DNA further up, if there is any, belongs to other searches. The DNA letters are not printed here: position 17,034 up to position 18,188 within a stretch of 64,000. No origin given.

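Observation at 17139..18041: SoxY and SoxZ fused into one polypeptide, burying the carrier cysteine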

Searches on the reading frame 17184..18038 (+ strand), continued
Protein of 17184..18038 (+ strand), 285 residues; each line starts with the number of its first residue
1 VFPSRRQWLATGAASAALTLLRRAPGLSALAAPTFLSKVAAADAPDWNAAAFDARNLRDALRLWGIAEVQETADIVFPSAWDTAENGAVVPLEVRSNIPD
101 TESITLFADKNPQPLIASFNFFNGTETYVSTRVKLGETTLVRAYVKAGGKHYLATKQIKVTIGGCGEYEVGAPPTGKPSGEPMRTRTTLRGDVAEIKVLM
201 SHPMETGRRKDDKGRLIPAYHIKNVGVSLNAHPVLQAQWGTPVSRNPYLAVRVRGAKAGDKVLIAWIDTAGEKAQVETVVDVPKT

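Call 26: list_cluster_members(proteins=[P0001, P0003, P0004, P0005, P0007, P0008, P0010, P0012, P0014, P0011])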
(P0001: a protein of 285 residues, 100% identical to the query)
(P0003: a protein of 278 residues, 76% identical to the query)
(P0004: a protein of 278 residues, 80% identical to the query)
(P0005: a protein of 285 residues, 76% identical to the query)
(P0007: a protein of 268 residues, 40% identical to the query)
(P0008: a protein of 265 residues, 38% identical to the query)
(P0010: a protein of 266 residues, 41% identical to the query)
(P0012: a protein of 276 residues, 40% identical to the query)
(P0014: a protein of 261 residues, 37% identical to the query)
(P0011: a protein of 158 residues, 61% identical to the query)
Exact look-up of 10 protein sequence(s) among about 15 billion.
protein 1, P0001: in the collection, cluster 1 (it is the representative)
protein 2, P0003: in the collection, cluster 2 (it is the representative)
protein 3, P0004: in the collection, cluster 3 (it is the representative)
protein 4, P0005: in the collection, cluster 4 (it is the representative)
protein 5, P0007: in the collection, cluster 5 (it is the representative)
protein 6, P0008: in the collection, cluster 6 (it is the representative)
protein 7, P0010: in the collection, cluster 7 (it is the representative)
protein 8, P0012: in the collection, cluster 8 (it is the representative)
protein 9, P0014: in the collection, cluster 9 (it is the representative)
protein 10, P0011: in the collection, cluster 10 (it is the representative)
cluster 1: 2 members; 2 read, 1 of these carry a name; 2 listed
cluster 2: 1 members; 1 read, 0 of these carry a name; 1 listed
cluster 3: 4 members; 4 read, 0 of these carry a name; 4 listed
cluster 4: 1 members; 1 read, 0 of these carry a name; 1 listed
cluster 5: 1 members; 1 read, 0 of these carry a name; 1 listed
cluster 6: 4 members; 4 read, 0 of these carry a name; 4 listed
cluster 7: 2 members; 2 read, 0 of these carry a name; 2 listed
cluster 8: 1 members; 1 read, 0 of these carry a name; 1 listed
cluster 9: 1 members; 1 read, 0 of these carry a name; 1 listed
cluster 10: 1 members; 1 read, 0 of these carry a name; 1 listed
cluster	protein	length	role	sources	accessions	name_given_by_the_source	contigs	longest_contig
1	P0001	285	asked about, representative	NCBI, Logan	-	-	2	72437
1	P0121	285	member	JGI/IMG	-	sulfur-oxidizing protein SoxY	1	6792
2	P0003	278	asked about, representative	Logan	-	-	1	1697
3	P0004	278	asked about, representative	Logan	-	-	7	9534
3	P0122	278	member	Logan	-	-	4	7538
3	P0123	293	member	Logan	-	-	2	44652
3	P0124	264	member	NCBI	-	-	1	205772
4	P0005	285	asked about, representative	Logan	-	-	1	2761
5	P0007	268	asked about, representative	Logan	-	-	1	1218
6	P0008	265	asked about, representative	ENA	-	-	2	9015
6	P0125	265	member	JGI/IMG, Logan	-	-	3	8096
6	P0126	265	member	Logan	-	-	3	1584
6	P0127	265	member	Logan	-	-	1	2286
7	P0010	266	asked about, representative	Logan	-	-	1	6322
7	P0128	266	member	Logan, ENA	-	-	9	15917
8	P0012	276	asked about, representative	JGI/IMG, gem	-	-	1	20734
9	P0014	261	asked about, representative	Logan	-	-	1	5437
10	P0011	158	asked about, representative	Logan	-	-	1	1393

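Call 27: find_encoding_contigs(protein=P0123, flank=10000, max_places=2)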
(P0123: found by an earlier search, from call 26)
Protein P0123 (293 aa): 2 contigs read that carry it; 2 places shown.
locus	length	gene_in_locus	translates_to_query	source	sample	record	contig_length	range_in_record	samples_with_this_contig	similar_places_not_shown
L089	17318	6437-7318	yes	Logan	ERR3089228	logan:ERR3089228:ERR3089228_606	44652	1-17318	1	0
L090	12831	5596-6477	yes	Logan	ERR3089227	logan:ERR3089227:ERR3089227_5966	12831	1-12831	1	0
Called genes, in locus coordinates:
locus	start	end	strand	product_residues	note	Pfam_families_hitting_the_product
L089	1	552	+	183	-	?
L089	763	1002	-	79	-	PF01206:TusA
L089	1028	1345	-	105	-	PF00581:Rhodanese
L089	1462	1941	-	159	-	PF00583:Acetyltransf_1, PF13673:Acetyltransf_10, PF13508:Acetyltransf_7, PF08445:FR47 (weak)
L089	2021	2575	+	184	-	-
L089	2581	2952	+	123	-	PF12643:MazG-like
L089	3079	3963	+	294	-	PF04378:RsmJ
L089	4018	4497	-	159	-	PF01967:MoaC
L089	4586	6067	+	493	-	PF01435:Peptidase_M48, PF13432:TPR_16 (weak), PF14559:TPR_19 (weak)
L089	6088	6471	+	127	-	PF00034:Cytochrom_C (weak), PF13442:Cytochrome_CBB3 (weak)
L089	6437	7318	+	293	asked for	PF13501:SoxY, PF08770:SoxZ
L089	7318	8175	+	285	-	PF21342:SoxA-TsdA_cyt-c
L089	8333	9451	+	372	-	PF02655:ATP-grasp_3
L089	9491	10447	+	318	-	PF02289:MCH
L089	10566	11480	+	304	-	PF02655:ATP-grasp_3 (weak), PF08443:RimK, PF02955:GSH-S_ATP (weak)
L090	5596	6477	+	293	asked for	PF13501:SoxY, PF08770:SoxZ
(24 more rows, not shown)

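Call 28: find_encoding_contigs(protein=P0124, flank=10000, max_places=2)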
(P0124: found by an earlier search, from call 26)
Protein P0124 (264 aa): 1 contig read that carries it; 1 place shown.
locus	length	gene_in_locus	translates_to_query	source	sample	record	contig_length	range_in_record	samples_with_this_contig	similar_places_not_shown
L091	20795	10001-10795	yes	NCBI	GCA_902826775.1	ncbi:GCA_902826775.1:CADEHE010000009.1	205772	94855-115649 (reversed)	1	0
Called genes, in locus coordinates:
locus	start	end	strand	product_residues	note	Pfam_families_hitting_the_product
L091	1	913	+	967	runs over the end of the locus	PF00133:tRNA-synt_1, PF13603:tRNA-synt_1_2 (weak), PF09334:tRNA-synt_1g (weak), PF08264:Anticodon_1, PF10458:Val_tRNA-synt_C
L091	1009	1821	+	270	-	PF03976:PPK2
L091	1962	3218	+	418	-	PF05977:MFS_3, PF07690:MFS_1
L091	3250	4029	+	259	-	PF00378:ECH_1, PF16113:ECH_2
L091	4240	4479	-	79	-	PF01206:TusA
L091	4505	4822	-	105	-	PF00581:Rhodanese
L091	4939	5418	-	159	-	PF00583:Acetyltransf_1, PF13673:Acetyltransf_10, PF13508:Acetyltransf_7, PF08445:FR47 (weak)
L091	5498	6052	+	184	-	-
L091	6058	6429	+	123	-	PF12643:MazG-like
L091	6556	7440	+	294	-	PF04378:RsmJ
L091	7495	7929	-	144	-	PF01967:MoaC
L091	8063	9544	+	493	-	PF01435:Peptidase_M48, PF13432:TPR_16 (weak), PF14559:TPR_19 (weak)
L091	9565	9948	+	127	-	PF00034:Cytochrom_C (weak), PF13442:Cytochrome_CBB3 (weak)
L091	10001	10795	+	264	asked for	PF13501:SoxY, PF08770:SoxZ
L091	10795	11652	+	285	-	PF21342:SoxA-TsdA_cyt-c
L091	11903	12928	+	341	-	PF02655:ATP-grasp_3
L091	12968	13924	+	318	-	PF02289:MCH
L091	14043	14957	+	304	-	PF02655:ATP-grasp_3 (weak), PF08443:RimK, PF02955:GSH-S_ATP (weak)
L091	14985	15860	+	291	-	PF01874:CitG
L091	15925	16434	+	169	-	PF08714:Fae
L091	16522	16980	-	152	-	-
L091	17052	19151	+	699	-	-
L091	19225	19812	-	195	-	PF03480:DctP (faint)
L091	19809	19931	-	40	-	-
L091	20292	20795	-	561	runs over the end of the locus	PF01011:PQQ, PF13570:Beta-prop_ACSF4 (weak), PF13360:PQQ_2, PF01011:PQQ, PF13360:PQQ_2 (weak)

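Call 40: find_encoding_contigs(protein=P0005, flank=3000, max_places=1)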
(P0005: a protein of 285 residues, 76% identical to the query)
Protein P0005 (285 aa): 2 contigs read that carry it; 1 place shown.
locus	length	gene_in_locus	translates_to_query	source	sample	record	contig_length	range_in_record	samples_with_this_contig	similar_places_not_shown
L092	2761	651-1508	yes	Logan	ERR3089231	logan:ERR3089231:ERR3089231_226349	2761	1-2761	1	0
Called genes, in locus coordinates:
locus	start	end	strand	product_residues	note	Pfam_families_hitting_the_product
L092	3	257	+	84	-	?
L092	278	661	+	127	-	PF13442:Cytochrome_CBB3 (weak)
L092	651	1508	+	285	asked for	PF13501:SoxY, PF08770:SoxZ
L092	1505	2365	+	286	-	PF21342:SoxA-TsdA_cyt-c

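Call 41: find_encoding_contigs(protein=P0003, flank=3000, max_places=1)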
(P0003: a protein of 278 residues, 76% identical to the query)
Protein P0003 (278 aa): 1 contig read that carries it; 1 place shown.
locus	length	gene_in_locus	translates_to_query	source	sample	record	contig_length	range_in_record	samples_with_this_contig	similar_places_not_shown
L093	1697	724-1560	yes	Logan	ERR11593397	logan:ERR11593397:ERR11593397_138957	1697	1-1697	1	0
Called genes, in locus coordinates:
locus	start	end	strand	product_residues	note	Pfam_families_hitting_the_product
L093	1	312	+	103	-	?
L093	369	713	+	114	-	PF00034:Cytochrom_C (faint), PF13442:Cytochrome_CBB3 (weak)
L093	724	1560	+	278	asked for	PF13501:SoxY, PF08770:SoxZ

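Call 42: find_encoding_contigs(protein=P0128, flank=10000, max_places=2)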
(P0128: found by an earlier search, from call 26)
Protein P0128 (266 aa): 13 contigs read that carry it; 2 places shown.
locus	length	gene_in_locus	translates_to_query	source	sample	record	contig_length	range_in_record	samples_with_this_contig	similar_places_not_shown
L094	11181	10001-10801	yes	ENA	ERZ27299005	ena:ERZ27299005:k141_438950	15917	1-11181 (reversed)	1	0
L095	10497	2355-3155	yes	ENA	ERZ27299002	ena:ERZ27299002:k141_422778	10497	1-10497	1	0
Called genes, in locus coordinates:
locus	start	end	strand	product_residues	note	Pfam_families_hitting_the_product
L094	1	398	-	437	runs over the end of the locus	PF00463:ICL, PF13714:PEP_mutase, PF00463:ICL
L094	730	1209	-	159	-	PF03737:RraA-like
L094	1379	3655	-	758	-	PF02861:Clp_N, PF00004:AAA, PF13191:AAA_16, PF17871:AAA_lid_9, PF00004:AAA, PF07724:AAA_2, PF07728:AAA_5, PF10431:ClpB_D2-small, +9 more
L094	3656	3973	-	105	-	PF02617:ClpS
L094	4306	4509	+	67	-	PF00313:CSD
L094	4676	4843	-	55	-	PF00471:Ribosomal_L33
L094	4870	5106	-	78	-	PF00830:Ribosomal_L28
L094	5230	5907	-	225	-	PF20582:UPF0758_N, PF04002:RadC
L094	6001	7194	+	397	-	PF02441:Flavoprotein, PF04127:DFP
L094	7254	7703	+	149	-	PF00692:dUTPase, PF22769:DCD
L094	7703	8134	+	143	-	PF00293:NUDIX, PF14815:NUDIX_4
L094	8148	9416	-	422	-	PF07992:Pyr_redox_2, PF21706:FCSD_central, PF09242:FCSD-flav_bind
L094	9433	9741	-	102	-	-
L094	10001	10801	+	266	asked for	PF13501:SoxY, PF08770:SoxZ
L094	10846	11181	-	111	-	?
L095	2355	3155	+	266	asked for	PF13501:SoxY, PF08770:SoxZ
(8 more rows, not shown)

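Call 43: find_encoding_contigs(protein=P0014, flank=10000, max_places=1)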
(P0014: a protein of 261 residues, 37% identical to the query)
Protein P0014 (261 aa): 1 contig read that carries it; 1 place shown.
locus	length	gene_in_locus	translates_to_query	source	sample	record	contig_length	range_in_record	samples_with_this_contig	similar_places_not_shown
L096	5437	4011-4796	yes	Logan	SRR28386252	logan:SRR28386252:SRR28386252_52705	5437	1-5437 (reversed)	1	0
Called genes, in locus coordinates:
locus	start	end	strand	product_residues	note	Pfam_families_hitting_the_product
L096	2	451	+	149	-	?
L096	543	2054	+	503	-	PF00512:HisKA, PF02518:HATPase_c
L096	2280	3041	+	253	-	PF01925:TauE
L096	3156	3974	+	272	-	PF08668:HDOD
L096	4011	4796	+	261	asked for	PF13501:SoxY, PF08770:SoxZ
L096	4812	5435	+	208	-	?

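Call 49: search_protein_families(library=ncbifam, proteins=[L057:3994-5718:+, L057:6020-7522:+, L057:2854-3687:+, L057:141-1241:+, L077:7773-9350:+, L077:5403-6659:+], max_evalue=0.00001)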
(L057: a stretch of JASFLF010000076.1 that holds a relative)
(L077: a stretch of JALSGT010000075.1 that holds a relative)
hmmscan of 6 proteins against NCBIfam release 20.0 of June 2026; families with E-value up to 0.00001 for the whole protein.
L057:3994-5718:+ (575 aa): 13 families
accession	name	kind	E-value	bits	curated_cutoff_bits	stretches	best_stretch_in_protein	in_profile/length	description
TIGR04486.1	thiosulf_SoxB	equivalog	2.2e-267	887.8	550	1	4-565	1-555/556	thiosulfohydrolase SoxB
NF006934.0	PRK09419.1-1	subfamily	2.2e-33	115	1646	2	111-342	69-301/1174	multifunctional 2',3'-cyclic-nucleotide 2'-phosphodiesterase/3'-nucleotidase/5'-nucleotidase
NF007109.1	PRK09558.1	equivalog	2.4e-22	79.4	600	1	123-532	59-506/550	bifunctional UDP-sugar hydrolase/5'-nucleotidase UshA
NF006937.0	PRK09419.1-4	equivalog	4.2e-21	74.1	2554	1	205-532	777-1109/1411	multifunctional 2',3'-cyclic-nucleotide 2'-phosphodiesterase/3'-nucleotidase/5'-nucleotidase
NF041198.1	UshA_like_PCGU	equivalog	2.7e-20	72.4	275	1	118-344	45-271/519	UshA-like (seleno)protein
TIGR01390.1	CycNucDiestase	equivalog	1.4e-15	56.8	883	1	120-312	29-245/626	2',3'-cyclic-nucleotide 2'-phosphodiesterase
NF006938.0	PRK09420.1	equivalog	3.4e-15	55.5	486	1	114-312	45-267/648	bifunctional 2',3'-cyclic-nucleotide 2'-phosphodiesterase/3'-nucleotidase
NF006935.0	PRK09419.1-2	equivalog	4.3e-15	54.5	2801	1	213-525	806-1123/1445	multifunctional 2',3'-cyclic-nucleotide 2'-phosphodiesterase/3'-nucleotidase/5'-nucleotidase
TIGR01530.1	nadN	equivalog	1.7e-12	46.7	436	1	115-305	27-216/550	NAD nucleotidase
NF008871.0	PRK11907.1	equivalog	4.6e-11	41.6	1266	1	119-310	141-357/814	bifunctional 2',3'-cyclic-nucleotide 2'-phosphodiesterase/3'-nucleotidase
NF040549.1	Nt5e_LPXTG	exception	5.6e-09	34.8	1050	1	118-191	116-189/731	cell surface ecto-5'-nucleotidase Nt5e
NF006936.0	PRK09419.1-3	equivalog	1.8e-07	29.2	2542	1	120-373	732-1000/1212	multifunctional 2',3'-cyclic-nucleotide 2'-phosphodiesterase/3'-nucleotidase/5'-nucleotidase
NF006933.0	PRK09418.1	equivalog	7.1e-06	24.4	1419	0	261-344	234-322/780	bifunctional 2',3'-cyclic-nucleotide 2'-phosphodiesterase/3'-nucleotidase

L057:6020-7522:+ (501 aa): 13 families
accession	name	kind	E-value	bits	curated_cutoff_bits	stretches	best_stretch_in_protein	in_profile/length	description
NF002072.0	PRK00913.1-1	equivalog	1.8e-248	825.2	826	1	1-496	1-497/502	leucyl aminopeptidase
NF002074.0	PRK00913.1-4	equivalog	6.5e-237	787.2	415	1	1-496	1-495/496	leucyl aminopeptidase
NF002077.0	PRK00913.2-4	equivalog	1.5e-145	486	471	1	10-495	12-499/501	leucyl aminopeptidase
NF002083.0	PRK00913.3-5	equivalog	2.5e-142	475.3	468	1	1-495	1-491/492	leucyl aminopeptidase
NF002073.0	PRK00913.1-2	equivalog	2.1e-137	459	432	1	11-491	16-498/505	leucyl aminopeptidase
NF002082.0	PRK00913.3-4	equivalog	4.5e-130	434.8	552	1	28-491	27-500/504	leucyl aminopeptidase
NF002075.0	PRK00913.2-2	equivalog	2.8e-128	428.9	468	1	13-493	18-498/502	leucyl aminopeptidase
NF002076.0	PRK00913.2-3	equivalog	5.4e-121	405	491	1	1-493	1-492/494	leucyl aminopeptidase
NF002081.0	PRK00913.3-3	equivalog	2.2e-99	333.5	485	1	113-494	88-481/485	leucyl aminopeptidase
NF002078.0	PRK00913.2-5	equivalog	1.5e-97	327.2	622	1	39-473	41-472/500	leucyl aminopeptidase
NF002080.0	PRK00913.3-2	equivalog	3.9e-83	279.8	475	1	173-478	124-431/447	leucyl aminopeptidase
NF003450.0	PRK05015.1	equivalog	3.3e-67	227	437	1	183-493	106-427/429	aminopeptidase PepB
NF002079.0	PRK00913.3-1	equivalog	1.9e-64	218.2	1013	1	179-475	169-469/496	leucyl aminopeptidase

L057:2854-3687:+ (278 aa): 1 family
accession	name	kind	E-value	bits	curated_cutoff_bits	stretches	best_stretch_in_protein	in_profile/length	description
TIGR04484.1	thiosulf_SoxA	equivalog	4.8e-74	248.2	110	1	71-278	1-212/212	sulfur oxidation c-type cytochrome SoxA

L057:141-1241:+ (367 aa): 2 families
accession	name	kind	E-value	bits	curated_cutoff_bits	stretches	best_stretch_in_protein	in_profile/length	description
NF052400.1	M48_BAM_BepA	equivalog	1.7e-74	251.4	570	1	2-348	131-476/483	beta-barrel assembly-enhancing protease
TIGR02917.1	PEP_TPR_lipo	equivalog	8e-06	24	312.2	0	192-276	478-562/899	XrtA/PEP-CTERM system TPR-repeat protein PrsT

L077:7773-9350:+ (526 aa): 2 families
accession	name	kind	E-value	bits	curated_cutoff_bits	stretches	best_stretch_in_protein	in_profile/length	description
NF052400.1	M48_BAM_BepA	equivalog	4.3e-106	355.6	570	1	42-510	10-481/483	beta-barrel assembly-enhancing protease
NF052399.1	M48_lipo_LoiP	exception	5.3e-11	42.5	365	1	121-291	86-244/247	metalloprotease LoiP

L077:5403-6659:+ (419 aa): 4 families
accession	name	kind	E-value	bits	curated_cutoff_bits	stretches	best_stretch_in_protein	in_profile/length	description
NF007988.0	PRK10716.1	equivalog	2e-25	89.4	585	2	191-386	205-414/435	long-chain fatty acid transporter FadL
NF050080.1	pilus_FilD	exception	7.4e-09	34.4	970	1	250-386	360-510/549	putative pilus system OmpP1/FadL family transporter FilD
NF053685.1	BamG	equivalog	7.8e-07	28.5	250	1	169-326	154-310/397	BamG family beta-barrel-assembly machinery protein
NF033709.1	PorV_fam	subfamily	1.1e-06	28.5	90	0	222-377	154-310/326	PorV/PorQ family protein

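Call 50: search_solved_structures(query=window:17184-18038:+, max_evalue=0.01, show_alignments=3)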
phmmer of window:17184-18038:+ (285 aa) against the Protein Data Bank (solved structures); distinct sequences matched with E-value up to 0.01: 8.
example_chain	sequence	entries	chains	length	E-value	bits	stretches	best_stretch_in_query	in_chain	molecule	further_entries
2nnc_A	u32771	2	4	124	2.7e-20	76.3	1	46-166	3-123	Sulfur covalently-binding protein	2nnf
4uwq_B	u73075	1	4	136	1.6e-14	57.3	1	78-166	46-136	SOXY PROTEIN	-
2ox5_Y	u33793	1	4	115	1.9e-11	47.3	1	80-166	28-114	SoxY protein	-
2oxg_Y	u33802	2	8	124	2.5e-11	46.9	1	80-166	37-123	SoxY protein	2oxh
1v8h_A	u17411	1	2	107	5.2e-09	39.3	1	191-276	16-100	sulfur oxidation protein SoxZ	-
4uwq_C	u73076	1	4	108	5.2e-09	39.3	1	191-276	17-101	SOXZ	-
2ox5_Z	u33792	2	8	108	2.4e-08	37.1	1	189-272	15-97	SoxZ protein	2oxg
2oxh_Z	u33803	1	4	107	2.4e-08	37.1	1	189-272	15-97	SoxZ protein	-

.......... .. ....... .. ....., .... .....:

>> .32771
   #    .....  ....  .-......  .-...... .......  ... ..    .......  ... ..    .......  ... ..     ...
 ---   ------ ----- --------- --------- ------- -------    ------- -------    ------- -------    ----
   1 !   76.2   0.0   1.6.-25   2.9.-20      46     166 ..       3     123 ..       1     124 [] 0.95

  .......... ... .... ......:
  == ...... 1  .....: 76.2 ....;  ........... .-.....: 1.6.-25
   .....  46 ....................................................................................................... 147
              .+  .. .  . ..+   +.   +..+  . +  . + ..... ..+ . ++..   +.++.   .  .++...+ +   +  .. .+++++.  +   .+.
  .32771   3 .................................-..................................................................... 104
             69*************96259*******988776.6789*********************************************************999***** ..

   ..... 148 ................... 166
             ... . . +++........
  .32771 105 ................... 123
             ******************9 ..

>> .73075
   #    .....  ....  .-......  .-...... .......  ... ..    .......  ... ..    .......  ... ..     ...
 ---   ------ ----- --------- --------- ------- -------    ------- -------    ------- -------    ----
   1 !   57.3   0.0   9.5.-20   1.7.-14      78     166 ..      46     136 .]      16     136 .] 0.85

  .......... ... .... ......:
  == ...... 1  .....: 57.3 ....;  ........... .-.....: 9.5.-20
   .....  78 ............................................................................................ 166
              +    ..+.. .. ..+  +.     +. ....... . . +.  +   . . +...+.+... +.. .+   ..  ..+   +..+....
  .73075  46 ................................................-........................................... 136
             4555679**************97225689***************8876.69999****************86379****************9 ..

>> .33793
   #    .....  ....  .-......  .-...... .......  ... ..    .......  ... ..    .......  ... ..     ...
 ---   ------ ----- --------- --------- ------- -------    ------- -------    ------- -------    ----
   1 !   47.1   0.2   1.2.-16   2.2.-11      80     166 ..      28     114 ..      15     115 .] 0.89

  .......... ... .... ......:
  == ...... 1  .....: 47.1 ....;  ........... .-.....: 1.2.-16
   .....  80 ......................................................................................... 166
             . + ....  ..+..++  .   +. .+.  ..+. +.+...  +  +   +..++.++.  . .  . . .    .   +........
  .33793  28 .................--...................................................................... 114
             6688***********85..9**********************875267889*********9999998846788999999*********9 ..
